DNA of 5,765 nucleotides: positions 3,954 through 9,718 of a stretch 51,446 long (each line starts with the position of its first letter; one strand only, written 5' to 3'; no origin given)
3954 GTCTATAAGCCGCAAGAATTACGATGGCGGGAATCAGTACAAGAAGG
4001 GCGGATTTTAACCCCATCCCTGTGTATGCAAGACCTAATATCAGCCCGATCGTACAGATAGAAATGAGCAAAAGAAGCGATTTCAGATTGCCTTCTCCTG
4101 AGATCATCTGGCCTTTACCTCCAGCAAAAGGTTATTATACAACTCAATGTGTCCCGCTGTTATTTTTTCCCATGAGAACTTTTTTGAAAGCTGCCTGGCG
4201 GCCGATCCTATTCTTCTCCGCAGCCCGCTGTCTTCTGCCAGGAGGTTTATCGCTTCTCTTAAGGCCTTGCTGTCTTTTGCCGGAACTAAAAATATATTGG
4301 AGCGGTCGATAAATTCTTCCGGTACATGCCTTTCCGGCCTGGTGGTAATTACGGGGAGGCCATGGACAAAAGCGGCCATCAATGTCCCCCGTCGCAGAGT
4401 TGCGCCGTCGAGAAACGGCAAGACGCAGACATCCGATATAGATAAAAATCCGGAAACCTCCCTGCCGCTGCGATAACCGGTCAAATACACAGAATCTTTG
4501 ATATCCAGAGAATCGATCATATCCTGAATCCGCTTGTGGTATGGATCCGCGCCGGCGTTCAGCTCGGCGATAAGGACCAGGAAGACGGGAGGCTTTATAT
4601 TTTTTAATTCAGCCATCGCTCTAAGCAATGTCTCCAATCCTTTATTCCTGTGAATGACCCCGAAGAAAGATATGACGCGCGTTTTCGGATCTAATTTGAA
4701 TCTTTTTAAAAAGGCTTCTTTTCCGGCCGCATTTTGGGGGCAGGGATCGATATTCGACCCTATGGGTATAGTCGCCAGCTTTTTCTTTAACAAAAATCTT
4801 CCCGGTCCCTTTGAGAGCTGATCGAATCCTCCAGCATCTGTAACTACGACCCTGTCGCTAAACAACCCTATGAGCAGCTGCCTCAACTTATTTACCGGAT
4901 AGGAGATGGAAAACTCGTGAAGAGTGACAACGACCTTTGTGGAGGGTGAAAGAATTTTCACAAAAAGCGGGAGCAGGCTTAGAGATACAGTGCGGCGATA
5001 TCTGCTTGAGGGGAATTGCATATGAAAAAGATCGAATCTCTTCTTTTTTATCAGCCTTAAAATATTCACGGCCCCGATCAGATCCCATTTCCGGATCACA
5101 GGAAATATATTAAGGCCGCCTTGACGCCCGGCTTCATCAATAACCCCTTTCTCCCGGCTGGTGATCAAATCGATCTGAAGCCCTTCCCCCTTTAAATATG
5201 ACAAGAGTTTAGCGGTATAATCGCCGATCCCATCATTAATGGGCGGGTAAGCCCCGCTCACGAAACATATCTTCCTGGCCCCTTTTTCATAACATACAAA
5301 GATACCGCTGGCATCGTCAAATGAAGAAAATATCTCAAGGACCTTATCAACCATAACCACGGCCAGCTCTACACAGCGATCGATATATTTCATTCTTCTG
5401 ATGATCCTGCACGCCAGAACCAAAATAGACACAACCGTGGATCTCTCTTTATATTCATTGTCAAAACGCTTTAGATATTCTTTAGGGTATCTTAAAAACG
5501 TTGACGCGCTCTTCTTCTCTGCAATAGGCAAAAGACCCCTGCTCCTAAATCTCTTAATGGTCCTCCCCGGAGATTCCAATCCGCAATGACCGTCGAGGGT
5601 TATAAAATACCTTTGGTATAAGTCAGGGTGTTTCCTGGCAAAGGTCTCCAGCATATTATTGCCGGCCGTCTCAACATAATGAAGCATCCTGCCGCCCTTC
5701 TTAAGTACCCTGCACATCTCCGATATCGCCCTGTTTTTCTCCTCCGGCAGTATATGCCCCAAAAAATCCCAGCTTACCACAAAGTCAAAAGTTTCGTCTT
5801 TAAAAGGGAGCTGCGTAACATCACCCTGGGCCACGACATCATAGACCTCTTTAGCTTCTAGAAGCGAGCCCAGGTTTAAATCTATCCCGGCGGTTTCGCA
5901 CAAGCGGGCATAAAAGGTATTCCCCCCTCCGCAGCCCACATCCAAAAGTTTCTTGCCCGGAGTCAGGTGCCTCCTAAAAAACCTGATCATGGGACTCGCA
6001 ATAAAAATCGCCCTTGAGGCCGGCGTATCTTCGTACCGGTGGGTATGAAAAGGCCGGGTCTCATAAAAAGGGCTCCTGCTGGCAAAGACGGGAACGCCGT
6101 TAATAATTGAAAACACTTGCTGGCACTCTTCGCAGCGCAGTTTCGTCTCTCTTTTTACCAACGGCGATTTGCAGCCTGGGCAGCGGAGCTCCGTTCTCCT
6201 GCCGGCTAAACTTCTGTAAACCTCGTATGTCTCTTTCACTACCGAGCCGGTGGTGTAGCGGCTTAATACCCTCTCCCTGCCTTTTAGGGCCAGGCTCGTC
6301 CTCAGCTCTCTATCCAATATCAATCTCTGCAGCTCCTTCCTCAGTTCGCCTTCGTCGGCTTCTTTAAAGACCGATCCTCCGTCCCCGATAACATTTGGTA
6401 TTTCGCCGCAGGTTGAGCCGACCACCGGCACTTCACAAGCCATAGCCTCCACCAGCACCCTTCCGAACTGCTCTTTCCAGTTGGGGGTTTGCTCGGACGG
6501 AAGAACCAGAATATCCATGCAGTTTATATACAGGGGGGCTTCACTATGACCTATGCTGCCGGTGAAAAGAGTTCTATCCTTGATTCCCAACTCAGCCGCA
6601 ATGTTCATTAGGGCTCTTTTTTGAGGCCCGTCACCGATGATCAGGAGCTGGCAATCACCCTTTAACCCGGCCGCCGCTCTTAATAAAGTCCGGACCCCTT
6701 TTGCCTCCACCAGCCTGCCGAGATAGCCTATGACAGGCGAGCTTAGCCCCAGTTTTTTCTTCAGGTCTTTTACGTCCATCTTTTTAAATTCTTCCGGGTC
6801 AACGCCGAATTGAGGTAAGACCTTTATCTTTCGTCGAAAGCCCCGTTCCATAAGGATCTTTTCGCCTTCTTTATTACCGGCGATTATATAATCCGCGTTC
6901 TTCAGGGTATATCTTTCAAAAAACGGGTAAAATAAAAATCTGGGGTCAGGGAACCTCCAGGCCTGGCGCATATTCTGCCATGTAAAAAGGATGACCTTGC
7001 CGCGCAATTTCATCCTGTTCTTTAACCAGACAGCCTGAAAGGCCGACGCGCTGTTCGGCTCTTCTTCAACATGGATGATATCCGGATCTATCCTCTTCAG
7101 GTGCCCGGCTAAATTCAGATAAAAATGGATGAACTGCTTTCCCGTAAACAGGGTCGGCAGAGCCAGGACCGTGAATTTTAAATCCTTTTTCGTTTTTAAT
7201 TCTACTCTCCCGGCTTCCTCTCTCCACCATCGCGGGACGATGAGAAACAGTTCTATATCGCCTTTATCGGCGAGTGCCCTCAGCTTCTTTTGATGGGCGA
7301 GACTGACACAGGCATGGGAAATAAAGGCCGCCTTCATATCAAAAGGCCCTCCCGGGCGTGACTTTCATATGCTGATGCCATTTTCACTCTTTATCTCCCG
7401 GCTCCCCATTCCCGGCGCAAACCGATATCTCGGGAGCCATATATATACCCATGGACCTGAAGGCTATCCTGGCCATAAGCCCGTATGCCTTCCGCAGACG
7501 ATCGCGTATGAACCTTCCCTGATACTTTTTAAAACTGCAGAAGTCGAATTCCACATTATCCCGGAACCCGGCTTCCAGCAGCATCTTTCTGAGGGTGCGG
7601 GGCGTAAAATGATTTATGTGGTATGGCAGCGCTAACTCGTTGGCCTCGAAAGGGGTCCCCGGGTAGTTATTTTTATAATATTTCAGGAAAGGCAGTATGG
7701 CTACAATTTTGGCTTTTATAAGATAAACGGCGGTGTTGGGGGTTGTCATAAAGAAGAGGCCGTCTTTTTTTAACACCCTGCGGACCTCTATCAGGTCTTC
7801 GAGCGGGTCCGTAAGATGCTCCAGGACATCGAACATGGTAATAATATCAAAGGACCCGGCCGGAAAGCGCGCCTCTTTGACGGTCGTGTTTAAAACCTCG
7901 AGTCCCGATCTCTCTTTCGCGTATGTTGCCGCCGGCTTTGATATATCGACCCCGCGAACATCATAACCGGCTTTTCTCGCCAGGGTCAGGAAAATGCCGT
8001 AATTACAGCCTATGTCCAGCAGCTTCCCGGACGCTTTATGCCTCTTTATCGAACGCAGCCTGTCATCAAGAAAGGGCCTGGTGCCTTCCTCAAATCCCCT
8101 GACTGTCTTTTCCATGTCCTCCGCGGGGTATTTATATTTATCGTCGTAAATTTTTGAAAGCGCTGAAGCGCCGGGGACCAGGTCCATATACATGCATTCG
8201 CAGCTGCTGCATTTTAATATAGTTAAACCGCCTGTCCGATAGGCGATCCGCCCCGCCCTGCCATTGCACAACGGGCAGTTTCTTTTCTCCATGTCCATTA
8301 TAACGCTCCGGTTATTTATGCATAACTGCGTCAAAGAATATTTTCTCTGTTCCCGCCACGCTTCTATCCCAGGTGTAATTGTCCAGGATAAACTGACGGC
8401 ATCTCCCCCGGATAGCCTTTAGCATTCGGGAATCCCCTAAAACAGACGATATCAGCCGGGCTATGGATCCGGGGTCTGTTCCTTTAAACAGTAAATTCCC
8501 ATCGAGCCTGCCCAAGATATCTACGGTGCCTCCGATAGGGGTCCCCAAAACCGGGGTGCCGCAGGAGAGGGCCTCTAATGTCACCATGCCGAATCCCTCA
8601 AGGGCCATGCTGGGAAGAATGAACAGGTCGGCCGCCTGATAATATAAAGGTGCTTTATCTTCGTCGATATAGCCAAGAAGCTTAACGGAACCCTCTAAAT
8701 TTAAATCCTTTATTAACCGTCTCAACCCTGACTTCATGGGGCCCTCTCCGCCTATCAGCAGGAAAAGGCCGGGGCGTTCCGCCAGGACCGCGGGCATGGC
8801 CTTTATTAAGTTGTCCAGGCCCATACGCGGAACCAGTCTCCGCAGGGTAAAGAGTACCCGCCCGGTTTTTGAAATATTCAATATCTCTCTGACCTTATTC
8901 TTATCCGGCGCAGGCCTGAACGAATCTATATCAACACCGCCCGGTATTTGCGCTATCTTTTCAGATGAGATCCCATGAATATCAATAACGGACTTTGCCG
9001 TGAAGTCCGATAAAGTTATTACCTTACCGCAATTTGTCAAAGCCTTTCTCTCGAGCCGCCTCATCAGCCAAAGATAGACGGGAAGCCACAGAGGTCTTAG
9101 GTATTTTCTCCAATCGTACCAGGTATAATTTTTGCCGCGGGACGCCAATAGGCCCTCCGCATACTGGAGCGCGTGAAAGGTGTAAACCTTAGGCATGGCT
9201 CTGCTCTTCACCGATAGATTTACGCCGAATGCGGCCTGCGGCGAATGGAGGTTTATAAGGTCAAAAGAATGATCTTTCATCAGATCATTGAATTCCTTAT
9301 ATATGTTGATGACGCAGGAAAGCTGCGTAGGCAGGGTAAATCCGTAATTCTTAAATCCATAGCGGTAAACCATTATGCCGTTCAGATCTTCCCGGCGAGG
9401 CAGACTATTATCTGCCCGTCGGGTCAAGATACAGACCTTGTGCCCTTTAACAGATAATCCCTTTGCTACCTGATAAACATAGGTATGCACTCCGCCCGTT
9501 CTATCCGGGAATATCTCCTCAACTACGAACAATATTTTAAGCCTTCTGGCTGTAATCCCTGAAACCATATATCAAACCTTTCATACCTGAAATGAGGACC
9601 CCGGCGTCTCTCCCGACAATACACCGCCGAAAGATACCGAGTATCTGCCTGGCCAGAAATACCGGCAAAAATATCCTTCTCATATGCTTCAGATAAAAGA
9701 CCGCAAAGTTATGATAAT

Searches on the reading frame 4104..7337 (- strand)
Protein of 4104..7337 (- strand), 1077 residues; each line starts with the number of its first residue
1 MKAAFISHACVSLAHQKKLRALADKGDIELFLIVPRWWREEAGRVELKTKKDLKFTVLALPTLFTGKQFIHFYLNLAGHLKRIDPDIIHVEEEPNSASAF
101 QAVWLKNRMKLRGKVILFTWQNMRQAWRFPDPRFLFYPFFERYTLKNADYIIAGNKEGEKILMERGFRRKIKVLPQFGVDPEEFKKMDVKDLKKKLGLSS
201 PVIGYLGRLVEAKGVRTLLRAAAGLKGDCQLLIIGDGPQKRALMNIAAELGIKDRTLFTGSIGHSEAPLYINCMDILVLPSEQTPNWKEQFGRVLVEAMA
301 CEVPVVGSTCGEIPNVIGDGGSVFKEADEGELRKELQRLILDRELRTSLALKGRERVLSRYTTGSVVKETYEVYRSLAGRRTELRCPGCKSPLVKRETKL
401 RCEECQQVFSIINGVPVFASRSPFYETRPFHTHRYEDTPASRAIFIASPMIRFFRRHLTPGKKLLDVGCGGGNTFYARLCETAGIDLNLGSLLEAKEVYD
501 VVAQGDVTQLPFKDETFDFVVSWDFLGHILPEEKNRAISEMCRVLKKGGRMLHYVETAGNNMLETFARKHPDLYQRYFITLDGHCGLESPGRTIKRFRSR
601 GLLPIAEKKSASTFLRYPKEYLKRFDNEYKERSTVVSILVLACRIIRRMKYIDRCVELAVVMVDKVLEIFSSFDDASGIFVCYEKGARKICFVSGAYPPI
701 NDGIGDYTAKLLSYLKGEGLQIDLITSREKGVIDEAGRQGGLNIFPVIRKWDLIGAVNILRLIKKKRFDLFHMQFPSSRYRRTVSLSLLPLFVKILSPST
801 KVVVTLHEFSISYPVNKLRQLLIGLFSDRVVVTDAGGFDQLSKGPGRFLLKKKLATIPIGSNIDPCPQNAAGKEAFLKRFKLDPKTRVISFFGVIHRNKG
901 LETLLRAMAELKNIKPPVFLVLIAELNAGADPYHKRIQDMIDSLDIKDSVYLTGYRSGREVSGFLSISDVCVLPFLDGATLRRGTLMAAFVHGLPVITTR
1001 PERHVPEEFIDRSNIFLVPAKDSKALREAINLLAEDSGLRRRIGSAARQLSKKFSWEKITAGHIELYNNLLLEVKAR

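Call 46: search_protein_families(library=pfam, proteins=[window:4104-7337:-], max_evalue=0.00001)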
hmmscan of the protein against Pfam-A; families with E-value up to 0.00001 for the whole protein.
window:4104-7337:- (1077 aa): 11 families
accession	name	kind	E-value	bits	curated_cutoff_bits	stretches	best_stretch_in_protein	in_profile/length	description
PF00534.26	Glycos_transf_1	-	2.4e-54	183.9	26.4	2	194-355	7-171/172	Glycosyl transferases group 1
PF13692.12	Glyco_trans_1_4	-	3.7e-47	160.6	27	2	201-341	2-141/142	Glycosyl transferases group 1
PF08241.18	Methyltransf_11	-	8.8e-17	62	21.2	1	465-551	1-93/95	Methyltransferase domain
PF13439.12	Glyco_transf_4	-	1.7e-15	57.9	28.5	1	20-182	13-169/170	Glycosyltransferase Family 4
PF13649.12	Methyltransf_25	-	3.9e-14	53.6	27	1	465-549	2-97/97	Methyltransferase domain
PF13489.12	Methyltransf_23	-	1.6e-11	44.6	27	1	452-555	15-118/164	Methyltransferase domain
PF13579.12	Glyco_trans_4_4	-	3.5e-11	44.1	29.7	0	52-175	39-156/158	Glycosyl transferase 4-like domain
PF13524.12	Glyco_trans_1_2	-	3.9e-11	43.5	25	1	218-368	5-140/144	Glycosyl transferase-like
PF13847.12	Methyltransf_31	-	8.2e-10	39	27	1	459-552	2-108/145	Methyltransferase domain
PF13477.12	Glyco_trans_4_2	-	5.6e-08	33.5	23.4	0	706-778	11-85/139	Glycosyl transferase 4-like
PF08242.18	Methyltransf_12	-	2.1e-06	28.8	30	1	465-550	1-97/98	Methyltransferase domain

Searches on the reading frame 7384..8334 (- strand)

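Call 46: search_protein_families(library=pfam, proteins=[window:7384-8334:-], max_evalue=0.00001)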
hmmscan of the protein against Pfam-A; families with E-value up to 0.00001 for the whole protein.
window:7384-8334:- (316 aa): 5 families
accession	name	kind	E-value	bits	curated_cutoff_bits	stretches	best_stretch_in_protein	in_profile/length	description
PF13489.12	Methyltransf_23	-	1.7e-26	93.3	27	1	90-258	11-160/164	Methyltransferase domain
PF08241.18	Methyltransf_11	-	3.3e-19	69.8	21.2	1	106-195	1-94/95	Methyltransferase domain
PF13649.12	Methyltransf_25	-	7.7e-14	52.6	27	1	106-192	2-97/97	Methyltransferase domain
PF08242.18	Methyltransf_12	-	3.6e-13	50.5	30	1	106-194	1-98/98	Methyltransferase domain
PF13847.12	Methyltransf_31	-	2.2e-11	44.1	27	1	101-206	3-119/145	Methyltransferase domain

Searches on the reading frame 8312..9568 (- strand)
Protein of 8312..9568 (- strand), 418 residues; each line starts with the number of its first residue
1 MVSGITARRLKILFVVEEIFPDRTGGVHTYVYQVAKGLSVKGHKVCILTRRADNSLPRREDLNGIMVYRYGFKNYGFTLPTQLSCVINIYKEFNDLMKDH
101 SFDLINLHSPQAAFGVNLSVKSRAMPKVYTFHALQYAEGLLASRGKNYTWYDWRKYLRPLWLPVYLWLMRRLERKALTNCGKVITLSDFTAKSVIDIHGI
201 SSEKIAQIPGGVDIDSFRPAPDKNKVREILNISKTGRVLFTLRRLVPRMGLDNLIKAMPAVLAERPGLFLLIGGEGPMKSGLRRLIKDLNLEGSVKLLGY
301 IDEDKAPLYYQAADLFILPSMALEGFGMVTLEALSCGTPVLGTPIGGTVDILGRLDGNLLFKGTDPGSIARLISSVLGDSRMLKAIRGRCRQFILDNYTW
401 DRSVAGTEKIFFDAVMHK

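Call 46: search_protein_families(library=pfam, proteins=[window:8312-9568:-], max_evalue=0.00001)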
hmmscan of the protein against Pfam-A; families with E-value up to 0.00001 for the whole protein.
window:8312-9568:- (418 aa): 5 families
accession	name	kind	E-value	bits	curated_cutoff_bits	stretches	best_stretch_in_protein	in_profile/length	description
PF00534.26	Glycos_transf_1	-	2.7e-35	121.9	26.4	1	222-387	1-166/172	Glycosyl transferases group 1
PF13692.12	Glyco_trans_1_4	-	9e-27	94.5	27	1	238-379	3-142/142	Glycosyl transferases group 1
PF13439.12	Glyco_transf_4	-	2.6e-24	86.6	28.5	1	25-215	2-169/170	Glycosyltransferase Family 4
PF13579.12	Glyco_trans_4_4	-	2.1e-17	64.3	29.7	1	25-211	1-158/158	Glycosyl transferase 4-like domain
PF20706.3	GT4-conflict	-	1.9e-09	37.5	26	1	248-355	211-323/385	Family 4 Glycosyltransferase in conflict systems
